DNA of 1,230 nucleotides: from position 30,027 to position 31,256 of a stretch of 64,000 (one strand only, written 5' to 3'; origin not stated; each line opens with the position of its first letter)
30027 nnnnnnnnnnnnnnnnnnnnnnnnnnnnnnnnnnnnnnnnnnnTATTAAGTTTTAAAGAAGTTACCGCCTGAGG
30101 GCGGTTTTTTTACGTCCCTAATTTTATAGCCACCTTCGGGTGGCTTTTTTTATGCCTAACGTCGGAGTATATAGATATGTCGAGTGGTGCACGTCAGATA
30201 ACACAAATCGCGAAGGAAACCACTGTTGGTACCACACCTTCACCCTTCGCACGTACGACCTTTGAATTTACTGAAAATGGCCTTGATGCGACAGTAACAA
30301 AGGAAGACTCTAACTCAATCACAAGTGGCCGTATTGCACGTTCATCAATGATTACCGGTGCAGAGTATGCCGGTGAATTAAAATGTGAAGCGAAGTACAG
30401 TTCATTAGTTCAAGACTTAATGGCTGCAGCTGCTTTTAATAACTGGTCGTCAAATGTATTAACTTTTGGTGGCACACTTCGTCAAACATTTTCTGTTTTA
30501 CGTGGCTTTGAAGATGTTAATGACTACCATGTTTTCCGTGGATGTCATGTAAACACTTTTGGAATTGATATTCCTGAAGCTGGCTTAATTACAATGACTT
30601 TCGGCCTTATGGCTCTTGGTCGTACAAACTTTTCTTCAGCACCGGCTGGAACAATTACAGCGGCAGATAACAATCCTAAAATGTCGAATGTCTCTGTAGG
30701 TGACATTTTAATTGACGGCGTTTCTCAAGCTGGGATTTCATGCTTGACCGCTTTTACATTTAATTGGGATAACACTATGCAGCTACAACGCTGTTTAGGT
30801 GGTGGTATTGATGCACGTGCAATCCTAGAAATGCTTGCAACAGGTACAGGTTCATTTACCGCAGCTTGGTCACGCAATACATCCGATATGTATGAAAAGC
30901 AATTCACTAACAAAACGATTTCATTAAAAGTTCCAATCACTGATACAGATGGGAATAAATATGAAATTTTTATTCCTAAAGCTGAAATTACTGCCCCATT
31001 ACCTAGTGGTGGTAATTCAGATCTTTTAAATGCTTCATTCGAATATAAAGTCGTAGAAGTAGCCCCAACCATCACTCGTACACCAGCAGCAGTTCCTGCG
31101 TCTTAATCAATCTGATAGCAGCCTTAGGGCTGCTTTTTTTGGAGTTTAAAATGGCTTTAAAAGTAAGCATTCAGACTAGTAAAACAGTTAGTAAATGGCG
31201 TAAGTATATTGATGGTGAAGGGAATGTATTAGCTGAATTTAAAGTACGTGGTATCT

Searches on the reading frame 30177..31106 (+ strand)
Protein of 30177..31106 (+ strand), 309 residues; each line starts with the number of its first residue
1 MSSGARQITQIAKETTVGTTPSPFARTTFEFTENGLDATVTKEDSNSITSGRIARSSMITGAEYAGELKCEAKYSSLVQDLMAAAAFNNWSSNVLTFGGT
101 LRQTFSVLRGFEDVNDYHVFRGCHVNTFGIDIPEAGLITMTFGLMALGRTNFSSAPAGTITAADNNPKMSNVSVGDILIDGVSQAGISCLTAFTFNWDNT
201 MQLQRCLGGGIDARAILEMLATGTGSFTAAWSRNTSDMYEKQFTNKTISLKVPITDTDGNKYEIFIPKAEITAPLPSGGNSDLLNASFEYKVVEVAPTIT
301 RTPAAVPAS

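Call 5: search_protein_families(library=pfam, proteins=[window:30177-31106:+], max_evalue=1)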
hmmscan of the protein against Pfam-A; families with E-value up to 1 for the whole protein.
window:30177-31106:+ (309 aa): 1 family
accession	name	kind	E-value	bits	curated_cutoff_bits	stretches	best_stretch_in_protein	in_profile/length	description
PF18906.5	Phage_tube_2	-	4.4e-47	161.3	27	1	4-291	1-265/266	Phage tail tube protein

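Call 6: search_protein_families(library=phrogs, proteins=[window:30177-31106:+], max_evalue=0.01)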
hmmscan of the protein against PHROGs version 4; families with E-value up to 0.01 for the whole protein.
window:30177-31106:+ (309 aa): 2 families
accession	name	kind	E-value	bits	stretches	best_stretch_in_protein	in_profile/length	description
phrog_290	-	tail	1.7e-85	288.8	1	1-308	13-333/411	minor tail protein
phrog_18978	-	unknown function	5.7e-25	88.8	1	1-109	1-108/108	-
